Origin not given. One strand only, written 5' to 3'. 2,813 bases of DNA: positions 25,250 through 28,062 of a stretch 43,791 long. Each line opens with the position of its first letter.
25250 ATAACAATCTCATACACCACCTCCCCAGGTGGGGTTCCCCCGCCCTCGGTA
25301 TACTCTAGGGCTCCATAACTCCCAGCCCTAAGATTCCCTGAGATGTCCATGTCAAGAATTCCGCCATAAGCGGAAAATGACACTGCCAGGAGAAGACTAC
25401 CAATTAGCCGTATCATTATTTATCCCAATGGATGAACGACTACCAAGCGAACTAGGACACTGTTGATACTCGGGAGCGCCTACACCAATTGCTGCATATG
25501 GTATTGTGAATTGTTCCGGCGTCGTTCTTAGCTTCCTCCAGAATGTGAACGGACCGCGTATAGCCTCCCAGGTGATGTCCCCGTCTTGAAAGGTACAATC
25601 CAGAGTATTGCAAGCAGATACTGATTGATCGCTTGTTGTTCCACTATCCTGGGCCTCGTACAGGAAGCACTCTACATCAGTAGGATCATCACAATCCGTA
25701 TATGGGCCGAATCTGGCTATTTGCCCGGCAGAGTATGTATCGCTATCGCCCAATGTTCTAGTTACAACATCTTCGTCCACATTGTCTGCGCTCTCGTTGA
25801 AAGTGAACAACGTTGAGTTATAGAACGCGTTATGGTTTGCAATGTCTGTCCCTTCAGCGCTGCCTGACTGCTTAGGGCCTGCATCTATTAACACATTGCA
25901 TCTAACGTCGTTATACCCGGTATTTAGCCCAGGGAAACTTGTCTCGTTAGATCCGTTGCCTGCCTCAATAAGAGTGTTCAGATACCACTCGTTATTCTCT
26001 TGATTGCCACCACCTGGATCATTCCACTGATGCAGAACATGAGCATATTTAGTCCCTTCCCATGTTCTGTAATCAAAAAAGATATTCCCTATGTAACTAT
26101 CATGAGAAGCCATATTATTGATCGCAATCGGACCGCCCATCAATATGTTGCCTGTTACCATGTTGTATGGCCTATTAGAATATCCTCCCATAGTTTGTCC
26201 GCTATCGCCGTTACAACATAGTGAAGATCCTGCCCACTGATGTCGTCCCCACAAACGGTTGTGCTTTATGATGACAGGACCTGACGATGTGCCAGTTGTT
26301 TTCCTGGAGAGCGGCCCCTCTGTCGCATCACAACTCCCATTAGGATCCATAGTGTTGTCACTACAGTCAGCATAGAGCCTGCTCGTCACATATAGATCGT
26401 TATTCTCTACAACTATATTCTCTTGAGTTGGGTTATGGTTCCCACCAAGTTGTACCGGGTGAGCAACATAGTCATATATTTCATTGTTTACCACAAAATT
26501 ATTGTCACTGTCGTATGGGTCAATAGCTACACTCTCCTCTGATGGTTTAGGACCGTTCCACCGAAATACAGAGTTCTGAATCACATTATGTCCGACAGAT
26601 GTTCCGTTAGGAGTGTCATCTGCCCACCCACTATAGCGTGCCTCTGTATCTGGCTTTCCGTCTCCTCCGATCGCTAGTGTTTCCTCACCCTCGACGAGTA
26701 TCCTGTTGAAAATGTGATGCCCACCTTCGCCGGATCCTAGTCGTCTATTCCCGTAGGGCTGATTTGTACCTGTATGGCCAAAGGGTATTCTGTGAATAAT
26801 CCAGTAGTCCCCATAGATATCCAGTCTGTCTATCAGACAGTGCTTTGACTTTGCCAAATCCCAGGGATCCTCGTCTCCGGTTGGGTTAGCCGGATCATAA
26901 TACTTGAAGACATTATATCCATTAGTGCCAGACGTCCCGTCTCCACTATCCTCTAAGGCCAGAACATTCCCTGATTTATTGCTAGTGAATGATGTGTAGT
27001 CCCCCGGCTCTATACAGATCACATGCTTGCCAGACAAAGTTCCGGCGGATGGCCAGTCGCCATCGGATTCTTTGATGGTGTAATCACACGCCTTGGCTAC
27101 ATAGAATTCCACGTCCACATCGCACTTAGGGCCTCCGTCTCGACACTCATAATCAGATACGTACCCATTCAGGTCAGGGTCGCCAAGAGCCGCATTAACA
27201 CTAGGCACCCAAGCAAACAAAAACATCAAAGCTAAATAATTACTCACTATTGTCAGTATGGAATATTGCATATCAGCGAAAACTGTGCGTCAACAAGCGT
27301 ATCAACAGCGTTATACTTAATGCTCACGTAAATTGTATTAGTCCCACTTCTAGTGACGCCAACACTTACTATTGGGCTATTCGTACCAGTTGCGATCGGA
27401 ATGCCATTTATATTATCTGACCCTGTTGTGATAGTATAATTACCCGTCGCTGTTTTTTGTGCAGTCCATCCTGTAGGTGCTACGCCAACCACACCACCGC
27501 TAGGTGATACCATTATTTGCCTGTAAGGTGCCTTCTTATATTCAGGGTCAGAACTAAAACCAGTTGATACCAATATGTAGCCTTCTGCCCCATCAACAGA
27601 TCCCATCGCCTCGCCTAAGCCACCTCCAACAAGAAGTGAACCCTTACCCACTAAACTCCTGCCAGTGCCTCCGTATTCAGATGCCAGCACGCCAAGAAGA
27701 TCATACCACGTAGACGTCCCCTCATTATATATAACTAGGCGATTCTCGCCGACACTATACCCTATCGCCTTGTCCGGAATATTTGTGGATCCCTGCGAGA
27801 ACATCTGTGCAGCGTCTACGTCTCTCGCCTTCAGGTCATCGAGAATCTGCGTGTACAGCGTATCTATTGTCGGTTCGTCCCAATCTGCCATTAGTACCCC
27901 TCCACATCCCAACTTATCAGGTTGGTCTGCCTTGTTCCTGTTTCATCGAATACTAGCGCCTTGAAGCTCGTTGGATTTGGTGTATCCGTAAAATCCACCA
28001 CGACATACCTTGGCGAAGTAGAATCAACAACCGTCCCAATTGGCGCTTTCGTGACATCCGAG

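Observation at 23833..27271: Two paralogous Cys-rich beta-helix proteins in the tail-fibre region carry signal-peptide-like N-termini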

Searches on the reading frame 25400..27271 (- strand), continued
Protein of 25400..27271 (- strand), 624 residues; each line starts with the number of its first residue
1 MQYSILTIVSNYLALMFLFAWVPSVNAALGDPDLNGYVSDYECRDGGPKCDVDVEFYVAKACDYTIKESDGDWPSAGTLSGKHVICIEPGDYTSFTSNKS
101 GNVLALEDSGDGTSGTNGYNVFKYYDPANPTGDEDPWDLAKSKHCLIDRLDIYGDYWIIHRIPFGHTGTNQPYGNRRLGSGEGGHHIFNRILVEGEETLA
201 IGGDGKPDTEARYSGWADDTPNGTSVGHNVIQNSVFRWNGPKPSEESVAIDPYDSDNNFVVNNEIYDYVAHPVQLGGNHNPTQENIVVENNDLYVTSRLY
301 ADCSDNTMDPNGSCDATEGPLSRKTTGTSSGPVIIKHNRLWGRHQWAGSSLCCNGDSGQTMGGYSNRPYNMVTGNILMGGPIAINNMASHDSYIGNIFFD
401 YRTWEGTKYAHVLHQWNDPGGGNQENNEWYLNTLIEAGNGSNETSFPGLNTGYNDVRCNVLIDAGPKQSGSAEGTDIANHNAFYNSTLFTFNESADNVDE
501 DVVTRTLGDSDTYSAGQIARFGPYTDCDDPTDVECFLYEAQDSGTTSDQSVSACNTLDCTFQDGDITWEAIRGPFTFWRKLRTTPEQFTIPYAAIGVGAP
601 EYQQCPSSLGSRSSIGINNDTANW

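Call 38: fold_search(model_id=the predicted structure, library=pdb)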
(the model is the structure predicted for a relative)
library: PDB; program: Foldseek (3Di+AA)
matches with E <= 10: 337; with E <= 0.001: 30
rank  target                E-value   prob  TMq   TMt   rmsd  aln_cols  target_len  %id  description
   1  7eea_A                3.4e-05  1.00  0.26  0.25  13.2       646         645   12  Cyanophage Pam1 tailspike receptor-binding domain (released 2021-10-20)
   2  7eea_B                4.1e-05  1.00  0.27  0.26  13.7       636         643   11  Cyanophage Pam1 tailspike receptor-binding domain (released 2021-10-20)
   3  7eea_C                6.0e-05  1.00  0.26  0.25  12.8       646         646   11  Cyanophage Pam1 tailspike receptor-binding domain (released 2021-10-20)
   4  5zkw_A                1.2e-04  1.00  0.30  0.42  11.5       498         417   10  Crystal structure of DFA-IIIase from Arthrobacter chlorophenolicus A6 in complex with GF2 (released 2018-12-19)
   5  5zl5_D                1.7e-04  1.00  0.29  0.39  11.9       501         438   10  Crystal structure of DFA-IIIase mutant C387A from Arthrobacter chlorophenolicus A6 (released 2018-12-19)
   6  5zl5_A                2.2e-04  1.00  0.30  0.41  11.9       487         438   11  Crystal structure of DFA-IIIase mutant C387A from Arthrobacter chlorophenolicus A6 (released 2018-12-19)
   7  5zla_A                2.3e-04  1.00  0.32  0.43  11.2       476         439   12  Crystal structure of mutant C387A of DFA-IIIase from Arthrobacter chlorophenolicus A6 in complex with DFA-III (released 2018-12-19)
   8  1ru4                  2.6e-04  1.00  0.30  0.43   9.4       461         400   11  Crystal structure of pectate lyase Pel9A (released 2004-04-13)
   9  5zla_D                2.9e-04  1.00  0.30  0.40  11.8       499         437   10  Crystal structure of mutant C387A of DFA-IIIase from Arthrobacter chlorophenolicus A6 in complex with DFA-III (released 2018-12-19)
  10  5zl5_E                3.5e-04  1.00  0.30  0.42  11.6       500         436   11  Crystal structure of DFA-IIIase mutant C387A from Arthrobacter chlorophenolicus A6 (released 2018-12-19)
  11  5zky                  3.5e-04  1.00  0.31  0.44  11.7       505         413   12  Crystal structure of DFA-IIIase from Arthrobacter chlorophenolicus A6 without its lid (released 2018-12-19)
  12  4nk8                  3.5e-04  1.00  0.26  0.35  12.8       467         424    9  Crystal Structure of the periplasmic alginate epimerase AlgG D317A mutant (released 2014-01-15)
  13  8bwk_D                3.8e-04  1.00  0.26  0.24  11.5       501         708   11  Metagenomic derived PL6 alginate lyase (released 2023-12-20)
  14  5zkw_D                4.2e-04  1.00  0.30  0.41  11.4       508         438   11  Crystal structure of DFA-IIIase from Arthrobacter chlorophenolicus A6 in complex with GF2 (released 2018-12-19)
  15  5zla_C                4.4e-04  1.00  0.30  0.41  11.7       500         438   10  Crystal structure of mutant C387A of DFA-IIIase from Arthrobacter chlorophenolicus A6 in complex with DFA-III (released 2018-12-19)
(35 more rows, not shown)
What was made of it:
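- Closest known: Periplasmic EPS-locus accessory enzymes AlgG/AlgL and VexL. Same: AlgG appears among the fold hits (call 38).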

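Call 42: search_protein_families(library=ncbifam, proteins=[P0001, P0007, P0092], max_evalue=0.1)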
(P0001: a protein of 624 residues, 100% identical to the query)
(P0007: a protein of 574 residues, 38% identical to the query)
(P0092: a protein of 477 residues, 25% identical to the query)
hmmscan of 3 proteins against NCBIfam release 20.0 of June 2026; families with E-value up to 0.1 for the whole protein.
P0001 (624 aa): 0 families

P0007 (574 aa): 0 families

P0092 (477 aa): 0 families

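Call 43: search_protein_families(library=phrogs, proteins=[L008:7079-8794:+, L008:8804-9880:+, L008:11870-12715:+, L009:7925-9991:+, L009:11692-13134:+, L012:5873-7636:+], max_evalue=0.01)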
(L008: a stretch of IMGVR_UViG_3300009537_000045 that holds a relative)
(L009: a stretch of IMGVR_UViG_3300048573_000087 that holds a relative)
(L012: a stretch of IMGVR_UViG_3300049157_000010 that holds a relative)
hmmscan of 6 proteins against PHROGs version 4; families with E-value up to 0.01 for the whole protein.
L008:7079-8794:+ (571 aa): 0 families

L008:8804-9880:+ (358 aa): 1 family
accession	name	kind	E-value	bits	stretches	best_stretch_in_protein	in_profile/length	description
phrog_29288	-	unknown function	3.1e-11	42.5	1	214-294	1417-1497/1558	-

L008:11870-12715:+ (281 aa): 0 families

L009:7925-9991:+ (688 aa): 1 family
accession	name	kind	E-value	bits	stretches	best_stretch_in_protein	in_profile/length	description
phrog_8094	-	tail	5.5e-114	382.7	2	1-596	1-545/769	tail appendage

L009:11692-13134:+ (480 aa): 0 families

L012:5873-7636:+ (587 aa): 0 families

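Call 55: find_related_loci(query=A3, collection=genome_contigs, flank=10000)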
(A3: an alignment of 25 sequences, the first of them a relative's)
Query A3 (624 aa) in genome_contigs; peptide patterns used: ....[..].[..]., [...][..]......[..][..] (x = any residue, [..] = any of these).
31 stretches matched a pattern; 6 encode a relative of the query (tblastn E <= 1e-3); 6 distinct loci.
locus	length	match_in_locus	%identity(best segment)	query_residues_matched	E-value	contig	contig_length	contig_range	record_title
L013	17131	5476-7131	31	13-606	9e-61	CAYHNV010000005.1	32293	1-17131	MAG TPA_asm: uncultured Elusimicrobia bacterium isolate ERP119705_co13_643 genome assembly, contig: NODE_1692_length_322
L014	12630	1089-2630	31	6-618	1e-43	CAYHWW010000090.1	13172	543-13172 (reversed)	MAG TPA_asm: uncultured Oligoflexia bacterium isolate ERP119705_co16_423 genome assembly, contig: NODE_3757_length_13172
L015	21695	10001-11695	34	1-619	1e-90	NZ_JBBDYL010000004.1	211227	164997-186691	MAG: Sulfuricaulis sp. isolate LejiaD_57_21 Lejia_D_113_length_211227_cov_12, whole genome shotgun sequence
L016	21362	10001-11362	29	61-616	4e-31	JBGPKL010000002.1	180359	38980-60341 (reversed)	MAG: Sulfurifustaceae bacterium isolate OBJ_0618_7090110_287 k141_3188792_length_180359_cov_40.8165, whole genome shotgu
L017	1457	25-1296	29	119-624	3e-26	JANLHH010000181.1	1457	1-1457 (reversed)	MAG: Patescibacteria group bacterium isolate P6-12 k99_218862, whole genome shotgun sequence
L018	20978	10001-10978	25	80-410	3e-9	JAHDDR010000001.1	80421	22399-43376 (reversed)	MAG: Saprospiraceae bacterium isolate MAG-162 RZ_838, whole genome shotgun sequence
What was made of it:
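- Tried and rejected: A narrower alignment found only six loci (call 55).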

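Call 64: search_solved_structures(query=A1, max_evalue=10, show_alignments=3)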
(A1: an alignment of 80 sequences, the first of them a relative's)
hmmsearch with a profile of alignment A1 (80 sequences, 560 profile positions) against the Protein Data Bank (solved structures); distinct sequences matched with E-value up to 10: 2.
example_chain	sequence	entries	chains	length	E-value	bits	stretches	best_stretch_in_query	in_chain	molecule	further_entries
7o84_A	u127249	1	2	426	1.7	10.4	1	307-364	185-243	Alginate lyase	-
7o7a_A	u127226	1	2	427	1.7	10.4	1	307-364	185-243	Aliginate lyase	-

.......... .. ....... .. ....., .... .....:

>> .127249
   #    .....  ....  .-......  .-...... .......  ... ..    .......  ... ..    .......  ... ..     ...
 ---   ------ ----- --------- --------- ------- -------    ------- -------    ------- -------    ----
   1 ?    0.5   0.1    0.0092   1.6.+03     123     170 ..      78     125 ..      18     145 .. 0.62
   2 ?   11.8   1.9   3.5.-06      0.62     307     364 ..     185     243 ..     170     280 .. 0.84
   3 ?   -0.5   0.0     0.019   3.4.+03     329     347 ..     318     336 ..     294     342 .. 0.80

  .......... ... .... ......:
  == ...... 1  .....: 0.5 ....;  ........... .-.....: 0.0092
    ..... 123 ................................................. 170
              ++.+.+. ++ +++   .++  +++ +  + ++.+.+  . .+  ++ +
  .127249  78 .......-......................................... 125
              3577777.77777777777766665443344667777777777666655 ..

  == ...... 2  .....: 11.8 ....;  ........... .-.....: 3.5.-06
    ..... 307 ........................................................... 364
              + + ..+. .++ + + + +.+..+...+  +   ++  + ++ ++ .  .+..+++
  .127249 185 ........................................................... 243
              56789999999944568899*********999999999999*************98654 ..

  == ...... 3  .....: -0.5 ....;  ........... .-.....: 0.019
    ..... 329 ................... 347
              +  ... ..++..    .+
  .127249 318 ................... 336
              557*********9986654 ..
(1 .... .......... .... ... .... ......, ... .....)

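Call 65: search_protein_representatives(alignment_id=A1)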
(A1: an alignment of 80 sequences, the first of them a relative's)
Query: 80 sequences, 560 profile positions. Proteins with E-value up to 0.001 (for the whole library): 1890; up to 1e-10: 928; up to 1e-30: 576. The best 150 are listed.
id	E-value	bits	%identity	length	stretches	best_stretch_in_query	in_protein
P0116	0.0e+00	1568.1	-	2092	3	22-558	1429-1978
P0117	0.0e+00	1257.3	-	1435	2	7-558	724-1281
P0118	7.1e-243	823.8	-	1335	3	9-449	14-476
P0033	2.4e-207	706.5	-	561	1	3-558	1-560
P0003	5.2e-206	702.1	-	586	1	2-558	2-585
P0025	1.6e-205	700.4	-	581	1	9-556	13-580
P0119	9.2e-203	691.4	-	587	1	1-557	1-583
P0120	1.8e-200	683.8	-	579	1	1-558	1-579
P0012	2.2e-200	683.5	-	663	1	19-558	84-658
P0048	3.6e-200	682.8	-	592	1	7-559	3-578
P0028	5.4e-200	682.2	-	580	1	5-559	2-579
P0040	8.5e-200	681.6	-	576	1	4-558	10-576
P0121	6.4e-198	675.4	-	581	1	6-559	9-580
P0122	2.0e-197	673.7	-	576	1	1-559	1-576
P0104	2.3e-197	673.6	-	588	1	1-559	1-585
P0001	6.2e-171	586.3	-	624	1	6-559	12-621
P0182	3.7e-148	511.1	-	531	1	20-557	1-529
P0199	6.2e-123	427.8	-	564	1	21-557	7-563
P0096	3.0e-119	415.7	-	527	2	45-447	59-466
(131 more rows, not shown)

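Call 68: find_encoding_contigs(protein=P0182, flank=8000, max_places=2)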
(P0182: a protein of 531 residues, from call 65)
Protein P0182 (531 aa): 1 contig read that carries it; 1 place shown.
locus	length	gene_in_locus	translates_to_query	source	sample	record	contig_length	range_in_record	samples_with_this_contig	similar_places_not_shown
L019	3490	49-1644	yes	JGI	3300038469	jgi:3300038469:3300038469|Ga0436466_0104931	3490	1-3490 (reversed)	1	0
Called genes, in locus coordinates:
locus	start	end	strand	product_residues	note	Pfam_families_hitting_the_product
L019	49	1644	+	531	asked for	PF13229:Beta_helix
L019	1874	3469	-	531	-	PF00107:ADH_zinc_N, PF01408:GFO_IDH_MocA, PF22725:GFO_IDH_MocA_C3 (weak)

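Call 70: find_encoding_contigs(protein=P0199, flank=8000, max_places=2)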
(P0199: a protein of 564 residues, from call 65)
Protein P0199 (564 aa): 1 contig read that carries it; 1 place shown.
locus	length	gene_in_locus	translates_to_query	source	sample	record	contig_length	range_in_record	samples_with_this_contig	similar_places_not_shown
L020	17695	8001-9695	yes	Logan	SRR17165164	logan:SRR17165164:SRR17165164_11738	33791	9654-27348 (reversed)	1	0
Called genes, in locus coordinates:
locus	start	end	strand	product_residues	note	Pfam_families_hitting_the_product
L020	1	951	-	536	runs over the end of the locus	PF00953:Glycos_transf_4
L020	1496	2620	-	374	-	PF13439:Glyco_transf_4, PF13579:Glyco_trans_4_4 (faint), PF20706:GT4-conflict, PF00534:Glycos_transf_1, PF13692:Glyco_trans_1_4, PF13524:Glyco_trans_1_2 (weak)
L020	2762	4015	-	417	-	PF04932:Wzy_C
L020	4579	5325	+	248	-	PF03808:Glyco_tran_WecG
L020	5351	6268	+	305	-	PF13641:Glyco_tranf_2_3, PF00535:Glycos_transf_2, PF10111:Glyco_tranf_2_2 (weak)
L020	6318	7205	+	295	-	PF00685:Sulfotransfer_1, PF13469:Sulfotransfer_3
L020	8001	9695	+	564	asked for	-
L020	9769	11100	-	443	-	PF27533:CapK_C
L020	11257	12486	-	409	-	PF13579:Glyco_trans_4_4 (weak), PF13439:Glyco_transf_4 (weak), PF00534:Glycos_transf_1, PF13692:Glyco_trans_1_4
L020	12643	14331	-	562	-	PF17803:Cadherin_4, PF17892:Cadherin_5 (weak), PF17963:Big_9, PF17803:Cadherin_4, PF17892:Cadherin_5 (weak), PF17963:Big_9, PF00657:Lipase_GDSL, PF13472:Lipase_GDSL_2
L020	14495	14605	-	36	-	-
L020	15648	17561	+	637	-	PF13522:GATase_6, PF13537:GATase_7, PF00733:Asn_synthase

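Call 78: fold_search(model_id=the predicted structure, library=viral)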
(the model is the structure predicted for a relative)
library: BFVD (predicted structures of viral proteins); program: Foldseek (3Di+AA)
matches with E <= 10: 657; with E <= 0.001: 20
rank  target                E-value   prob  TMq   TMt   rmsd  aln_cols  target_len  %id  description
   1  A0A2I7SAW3            9.2e-05  1.00  0.31  0.24  13.5       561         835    8  (no name in the UniProt tables at hand)
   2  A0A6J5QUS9            1.0e-04  1.00  0.39  0.35  10.4       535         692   12  Pectate lyase superfamily protein [uncultured Caudovirales phage]
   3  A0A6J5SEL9            1.0e-04  1.00  0.33  0.38  22.8       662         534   11  Parallel beta-helix repeat [uncultured Caudovirales phage]
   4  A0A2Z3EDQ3            1.1e-04  1.00  0.31  0.17  21.1       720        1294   12  (no name in the UniProt tables at hand)
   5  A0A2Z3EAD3            1.3e-04  1.00  0.30  0.30  20.0       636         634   11  (no name in the UniProt tables at hand)
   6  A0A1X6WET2            1.7e-04  1.00  0.30  0.16  11.3       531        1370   11  (no name in the UniProt tables at hand)
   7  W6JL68                1.8e-04  1.00  0.30  0.43   9.3       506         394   10  Right handed beta helix region containing protein [Alphaentomopoxvirus acuprea]
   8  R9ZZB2                1.8e-04  1.00  0.35  0.25  10.0       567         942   11  Structural protein [Cellulophaga phage phi17:2]
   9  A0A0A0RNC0            2.3e-04  1.00  0.31  0.26  15.3       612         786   10  Tail spike protein [Bacillus phage Moonbeam]
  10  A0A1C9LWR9            3.2e-04  1.00  0.34  0.33   9.1       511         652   12  (no name in the UniProt tables at hand)
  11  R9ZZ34                3.2e-04  1.00  0.29  0.32  23.7       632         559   11  Structural protein [Cellulophaga phage phi18:3]
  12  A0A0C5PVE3            5.9e-04  0.99  0.29  0.24  19.7       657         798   11  Tailspike [Salmonella phage Det7]
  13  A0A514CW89            5.9e-04  0.98  0.24  0.18  17.5       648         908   10  Putative tail fiber protein [Achromobacter phage vB_AxyP_19-32_Axy24]
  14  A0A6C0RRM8            6.2e-04  0.99  0.30  0.29  24.7       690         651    8  (no name in the UniProt tables at hand)
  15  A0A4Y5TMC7            6.2e-04  0.99  0.29  0.27  18.0       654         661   10  (no name in the UniProt tables at hand)
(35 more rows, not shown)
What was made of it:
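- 25397..27271 (-): Gene for the 624-aa beta-helix protein (P0001). It is a member of the '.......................' subfamily of EPS-locus exported proteins. Generic beta-helix Foldseek hits (calls 38, 78).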

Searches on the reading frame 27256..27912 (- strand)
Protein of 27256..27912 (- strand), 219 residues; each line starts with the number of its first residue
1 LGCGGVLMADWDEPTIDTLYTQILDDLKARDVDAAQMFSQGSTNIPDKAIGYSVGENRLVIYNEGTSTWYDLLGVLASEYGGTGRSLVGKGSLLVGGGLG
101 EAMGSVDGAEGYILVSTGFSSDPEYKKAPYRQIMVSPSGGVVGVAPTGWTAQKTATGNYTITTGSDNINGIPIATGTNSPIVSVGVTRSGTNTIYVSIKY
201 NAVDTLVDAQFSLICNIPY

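Call 5: search_protein_families(library=pfam, proteins=[window:27256-27912:-], max_evalue=0.1)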
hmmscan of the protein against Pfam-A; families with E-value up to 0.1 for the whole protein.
window:27256-27912:- (219 aa): 0 families

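Call 6: search_protein_families(library=phrogs, proteins=[window:27256-27912:-], max_evalue=0.01)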
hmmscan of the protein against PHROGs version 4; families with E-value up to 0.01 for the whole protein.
window:27256-27912:- (219 aa): 0 families

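Call 42: search_protein_families(library=ncbifam, proteins=[window:27256-27912:-], max_evalue=0.1)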
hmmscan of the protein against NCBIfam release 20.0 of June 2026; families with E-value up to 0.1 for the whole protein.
window:27256-27912:- (219 aa): 0 families

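Call 86: search_dna_similar(query=window:27256-27891:-, collection=phages, mode=protein, max_rows=12, max_evalue=0.001)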
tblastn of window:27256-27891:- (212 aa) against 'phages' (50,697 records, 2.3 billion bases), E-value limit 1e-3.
No match.
